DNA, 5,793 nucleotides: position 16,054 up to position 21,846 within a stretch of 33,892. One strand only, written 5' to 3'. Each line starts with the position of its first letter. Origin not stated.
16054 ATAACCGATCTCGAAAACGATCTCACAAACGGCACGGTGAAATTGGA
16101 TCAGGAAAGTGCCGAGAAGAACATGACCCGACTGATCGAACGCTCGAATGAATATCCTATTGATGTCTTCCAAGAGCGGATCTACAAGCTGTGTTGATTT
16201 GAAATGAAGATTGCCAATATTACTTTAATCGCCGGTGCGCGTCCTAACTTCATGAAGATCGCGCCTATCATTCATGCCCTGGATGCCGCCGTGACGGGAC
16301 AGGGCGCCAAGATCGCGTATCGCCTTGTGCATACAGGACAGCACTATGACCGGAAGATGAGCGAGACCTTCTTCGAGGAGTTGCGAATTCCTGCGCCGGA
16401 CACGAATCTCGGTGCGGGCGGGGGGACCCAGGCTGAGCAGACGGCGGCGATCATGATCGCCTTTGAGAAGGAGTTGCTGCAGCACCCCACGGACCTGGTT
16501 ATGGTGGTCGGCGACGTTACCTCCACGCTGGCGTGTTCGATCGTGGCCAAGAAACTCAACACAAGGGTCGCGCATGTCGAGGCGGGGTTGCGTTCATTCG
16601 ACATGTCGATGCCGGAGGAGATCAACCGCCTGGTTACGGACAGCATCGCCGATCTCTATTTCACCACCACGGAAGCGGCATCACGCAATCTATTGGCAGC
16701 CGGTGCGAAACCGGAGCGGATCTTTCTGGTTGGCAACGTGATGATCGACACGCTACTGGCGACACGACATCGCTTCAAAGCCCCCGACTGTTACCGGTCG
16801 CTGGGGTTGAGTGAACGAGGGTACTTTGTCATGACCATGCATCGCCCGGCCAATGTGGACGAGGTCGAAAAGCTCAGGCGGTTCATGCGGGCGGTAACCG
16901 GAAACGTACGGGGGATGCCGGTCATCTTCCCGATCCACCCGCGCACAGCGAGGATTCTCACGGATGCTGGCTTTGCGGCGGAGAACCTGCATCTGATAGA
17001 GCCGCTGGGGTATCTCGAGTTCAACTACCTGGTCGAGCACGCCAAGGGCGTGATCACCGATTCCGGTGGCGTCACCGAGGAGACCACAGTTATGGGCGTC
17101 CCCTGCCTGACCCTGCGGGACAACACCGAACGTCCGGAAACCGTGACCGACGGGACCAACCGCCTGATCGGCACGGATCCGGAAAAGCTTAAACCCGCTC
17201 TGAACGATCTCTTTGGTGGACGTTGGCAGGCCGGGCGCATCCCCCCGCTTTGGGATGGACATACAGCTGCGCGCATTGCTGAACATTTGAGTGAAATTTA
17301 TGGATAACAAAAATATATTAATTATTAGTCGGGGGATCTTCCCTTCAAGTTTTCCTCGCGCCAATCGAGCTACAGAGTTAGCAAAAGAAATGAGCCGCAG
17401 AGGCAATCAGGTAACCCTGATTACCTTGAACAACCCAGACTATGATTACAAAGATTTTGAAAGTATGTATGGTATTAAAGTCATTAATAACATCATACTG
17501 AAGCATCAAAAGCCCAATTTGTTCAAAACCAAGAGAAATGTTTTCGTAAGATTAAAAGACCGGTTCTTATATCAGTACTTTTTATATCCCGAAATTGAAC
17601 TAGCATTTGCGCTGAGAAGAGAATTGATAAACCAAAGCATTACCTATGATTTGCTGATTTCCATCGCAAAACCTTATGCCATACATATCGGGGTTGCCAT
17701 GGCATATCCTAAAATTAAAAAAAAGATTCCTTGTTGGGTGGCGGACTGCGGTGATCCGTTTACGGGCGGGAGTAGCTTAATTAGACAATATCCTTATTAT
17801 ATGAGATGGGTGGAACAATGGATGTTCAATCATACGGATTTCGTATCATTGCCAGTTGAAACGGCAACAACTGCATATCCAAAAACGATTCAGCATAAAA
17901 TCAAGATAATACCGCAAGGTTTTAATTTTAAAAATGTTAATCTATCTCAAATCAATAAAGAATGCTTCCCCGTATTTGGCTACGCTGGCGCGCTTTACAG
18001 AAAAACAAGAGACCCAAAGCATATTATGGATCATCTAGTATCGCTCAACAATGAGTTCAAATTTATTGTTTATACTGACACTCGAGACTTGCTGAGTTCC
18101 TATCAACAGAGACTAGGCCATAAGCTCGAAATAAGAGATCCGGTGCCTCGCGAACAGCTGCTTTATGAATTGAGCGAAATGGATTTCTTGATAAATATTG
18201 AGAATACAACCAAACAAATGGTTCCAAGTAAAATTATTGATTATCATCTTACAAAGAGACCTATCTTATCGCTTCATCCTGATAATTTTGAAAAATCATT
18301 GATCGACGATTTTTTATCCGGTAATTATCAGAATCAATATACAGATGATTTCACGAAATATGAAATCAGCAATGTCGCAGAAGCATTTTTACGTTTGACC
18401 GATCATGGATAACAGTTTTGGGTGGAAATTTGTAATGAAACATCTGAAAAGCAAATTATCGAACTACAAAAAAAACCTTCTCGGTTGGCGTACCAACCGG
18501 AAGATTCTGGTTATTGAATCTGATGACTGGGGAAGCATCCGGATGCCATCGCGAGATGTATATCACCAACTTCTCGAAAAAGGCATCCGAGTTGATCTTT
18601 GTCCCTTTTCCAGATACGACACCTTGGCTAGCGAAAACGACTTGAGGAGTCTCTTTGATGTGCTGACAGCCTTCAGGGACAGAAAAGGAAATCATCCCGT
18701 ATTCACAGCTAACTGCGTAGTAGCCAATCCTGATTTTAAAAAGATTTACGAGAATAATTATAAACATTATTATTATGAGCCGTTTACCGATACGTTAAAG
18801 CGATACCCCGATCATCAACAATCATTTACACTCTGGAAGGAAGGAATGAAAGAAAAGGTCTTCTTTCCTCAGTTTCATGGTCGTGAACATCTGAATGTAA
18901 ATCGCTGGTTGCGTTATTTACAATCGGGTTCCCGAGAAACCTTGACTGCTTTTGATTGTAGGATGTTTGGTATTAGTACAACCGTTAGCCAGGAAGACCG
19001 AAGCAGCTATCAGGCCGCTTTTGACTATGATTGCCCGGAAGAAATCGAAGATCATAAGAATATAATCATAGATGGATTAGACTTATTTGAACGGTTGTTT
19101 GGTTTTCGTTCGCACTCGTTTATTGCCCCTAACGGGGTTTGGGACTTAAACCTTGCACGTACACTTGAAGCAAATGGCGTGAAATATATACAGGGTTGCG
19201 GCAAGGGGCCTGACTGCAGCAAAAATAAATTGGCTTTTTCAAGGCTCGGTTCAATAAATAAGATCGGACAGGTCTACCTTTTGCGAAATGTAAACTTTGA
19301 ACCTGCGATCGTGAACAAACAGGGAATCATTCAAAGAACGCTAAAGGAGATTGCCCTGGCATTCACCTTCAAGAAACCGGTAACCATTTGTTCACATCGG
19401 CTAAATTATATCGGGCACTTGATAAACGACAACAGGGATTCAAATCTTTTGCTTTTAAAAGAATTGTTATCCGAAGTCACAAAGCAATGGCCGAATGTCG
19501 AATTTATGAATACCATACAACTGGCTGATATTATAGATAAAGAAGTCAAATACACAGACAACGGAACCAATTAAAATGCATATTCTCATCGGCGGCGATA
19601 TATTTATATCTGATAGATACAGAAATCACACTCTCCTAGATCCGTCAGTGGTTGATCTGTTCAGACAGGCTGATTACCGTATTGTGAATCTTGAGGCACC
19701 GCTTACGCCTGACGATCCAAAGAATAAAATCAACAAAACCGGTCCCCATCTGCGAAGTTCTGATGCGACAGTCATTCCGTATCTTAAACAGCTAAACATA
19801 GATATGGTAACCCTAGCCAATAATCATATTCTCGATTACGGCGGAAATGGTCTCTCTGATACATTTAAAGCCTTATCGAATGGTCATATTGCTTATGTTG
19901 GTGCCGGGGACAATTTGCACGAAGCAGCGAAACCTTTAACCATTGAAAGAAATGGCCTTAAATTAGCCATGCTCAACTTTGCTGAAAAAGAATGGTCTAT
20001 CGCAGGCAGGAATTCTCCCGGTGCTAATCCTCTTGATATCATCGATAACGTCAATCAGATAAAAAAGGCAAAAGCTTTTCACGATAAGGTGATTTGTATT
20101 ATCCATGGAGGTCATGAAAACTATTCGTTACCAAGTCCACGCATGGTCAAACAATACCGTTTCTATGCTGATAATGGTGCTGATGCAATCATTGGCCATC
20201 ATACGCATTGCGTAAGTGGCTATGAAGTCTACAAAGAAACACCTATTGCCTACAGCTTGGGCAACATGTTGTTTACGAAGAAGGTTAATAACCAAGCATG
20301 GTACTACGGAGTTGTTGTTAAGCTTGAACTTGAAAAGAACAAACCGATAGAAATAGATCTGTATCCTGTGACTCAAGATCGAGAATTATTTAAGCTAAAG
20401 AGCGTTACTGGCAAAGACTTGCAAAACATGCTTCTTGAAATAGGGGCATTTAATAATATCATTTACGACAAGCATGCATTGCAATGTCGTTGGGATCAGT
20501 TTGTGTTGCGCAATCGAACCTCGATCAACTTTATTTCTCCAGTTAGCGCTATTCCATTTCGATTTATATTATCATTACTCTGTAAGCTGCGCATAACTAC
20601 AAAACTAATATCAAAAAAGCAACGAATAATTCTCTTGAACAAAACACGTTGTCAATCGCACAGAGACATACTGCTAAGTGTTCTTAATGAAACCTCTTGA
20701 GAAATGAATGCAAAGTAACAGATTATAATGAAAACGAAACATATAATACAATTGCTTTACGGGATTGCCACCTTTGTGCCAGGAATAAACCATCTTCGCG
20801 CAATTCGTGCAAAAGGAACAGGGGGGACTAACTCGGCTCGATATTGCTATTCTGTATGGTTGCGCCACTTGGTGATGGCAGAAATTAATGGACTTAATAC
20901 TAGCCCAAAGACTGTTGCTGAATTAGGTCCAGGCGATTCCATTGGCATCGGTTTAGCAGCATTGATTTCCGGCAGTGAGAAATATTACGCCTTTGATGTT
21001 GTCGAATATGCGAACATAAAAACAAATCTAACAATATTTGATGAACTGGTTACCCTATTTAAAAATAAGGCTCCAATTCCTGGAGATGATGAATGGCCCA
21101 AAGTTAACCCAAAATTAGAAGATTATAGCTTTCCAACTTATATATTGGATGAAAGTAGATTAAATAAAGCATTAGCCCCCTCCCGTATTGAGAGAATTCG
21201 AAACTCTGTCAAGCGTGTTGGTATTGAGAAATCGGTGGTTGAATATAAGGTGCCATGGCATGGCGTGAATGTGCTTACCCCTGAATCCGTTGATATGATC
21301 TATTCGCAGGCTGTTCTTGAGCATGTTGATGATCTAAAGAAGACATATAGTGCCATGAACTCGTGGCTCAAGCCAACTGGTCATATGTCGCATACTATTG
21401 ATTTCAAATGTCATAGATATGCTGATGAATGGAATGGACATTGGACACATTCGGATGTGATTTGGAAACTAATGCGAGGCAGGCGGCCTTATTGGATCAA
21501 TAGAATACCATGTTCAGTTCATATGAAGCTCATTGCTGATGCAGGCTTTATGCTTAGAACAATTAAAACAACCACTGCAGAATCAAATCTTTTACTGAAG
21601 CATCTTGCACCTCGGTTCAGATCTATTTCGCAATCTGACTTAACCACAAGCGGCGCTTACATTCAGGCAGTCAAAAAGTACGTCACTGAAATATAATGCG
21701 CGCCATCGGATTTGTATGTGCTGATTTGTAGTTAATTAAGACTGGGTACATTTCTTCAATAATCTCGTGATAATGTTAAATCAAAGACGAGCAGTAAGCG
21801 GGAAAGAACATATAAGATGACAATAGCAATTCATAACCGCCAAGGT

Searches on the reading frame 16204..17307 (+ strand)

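Call 5: search_protein_families(library=pfam, proteins=[window:16204-17307:+], max_evalue=0.01)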
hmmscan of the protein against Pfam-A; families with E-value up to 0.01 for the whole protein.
window:16204-17307:+ (367 aa): 2 families
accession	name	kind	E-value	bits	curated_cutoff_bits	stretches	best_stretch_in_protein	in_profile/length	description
PF02350.25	Epimerase_2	-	3.3e-103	345.6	30.6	1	36-362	8-346/347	UDP-N-acetylglucosamine 2-epimerase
PF13579.12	Glyco_trans_4_4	-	0.0024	18.7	29.7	0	85-178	61-157/158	Glycosyl transferase 4-like domain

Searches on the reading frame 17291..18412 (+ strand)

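Call 5: search_protein_families(library=pfam, proteins=[window:17291-18412:+], max_evalue=0.01)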
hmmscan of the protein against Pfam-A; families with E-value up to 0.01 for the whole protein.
window:17291-18412:+ (373 aa): 2 families
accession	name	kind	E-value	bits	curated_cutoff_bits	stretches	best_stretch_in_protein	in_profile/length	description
PF13439.12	Glyco_transf_4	-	3.1e-05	24.5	28.5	1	26-212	7-167/170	Glycosyltransferase Family 4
PF13579.12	Glyco_trans_4_4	-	0.0018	19.1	29.7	1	25-188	5-134/158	Glycosyl transferase 4-like domain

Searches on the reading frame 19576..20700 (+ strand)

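Call 5: search_protein_families(library=pfam, proteins=[window:19576-20700:+], max_evalue=0.01)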
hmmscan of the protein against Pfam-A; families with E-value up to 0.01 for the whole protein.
window:19576-20700:+ (374 aa): 1 family
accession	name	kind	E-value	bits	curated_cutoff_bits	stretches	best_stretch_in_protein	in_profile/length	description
PF09587.15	PGA_cap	-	4.4e-55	187.4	27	1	23-234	30-254/255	Bacterial capsule synthesis protein PGA_cap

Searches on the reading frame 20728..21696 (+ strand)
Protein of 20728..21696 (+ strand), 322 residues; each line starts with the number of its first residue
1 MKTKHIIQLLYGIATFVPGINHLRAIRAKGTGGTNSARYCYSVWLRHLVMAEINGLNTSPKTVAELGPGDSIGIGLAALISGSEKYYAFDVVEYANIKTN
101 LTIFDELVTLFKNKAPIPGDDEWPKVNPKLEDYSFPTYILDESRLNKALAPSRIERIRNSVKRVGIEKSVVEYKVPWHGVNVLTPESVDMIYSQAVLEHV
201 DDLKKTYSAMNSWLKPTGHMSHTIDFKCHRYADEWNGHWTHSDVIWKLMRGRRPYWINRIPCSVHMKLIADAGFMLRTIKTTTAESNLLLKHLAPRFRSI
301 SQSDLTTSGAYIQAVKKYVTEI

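Call 5: search_protein_families(library=pfam, proteins=[window:20728-21696:+], max_evalue=0.01)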
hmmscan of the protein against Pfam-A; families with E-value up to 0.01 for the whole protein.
window:20728-21696:+ (322 aa): 4 families
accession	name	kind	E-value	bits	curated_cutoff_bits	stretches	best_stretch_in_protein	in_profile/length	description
PF13489.12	Methyltransf_23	-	9.4e-06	25.9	27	1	58-241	21-134/164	Methyltransferase domain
PF08241.18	Methyltransf_11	-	2.6e-05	25.2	21.2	1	183-220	56-93/95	Methyltransferase domain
PF08242.18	Methyltransf_12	-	0.00098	20.3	30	1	184-219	62-97/98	Methyltransferase domain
PF13847.12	Methyltransf_31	-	0.0049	17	27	1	183-221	70-108/145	Methyltransferase domain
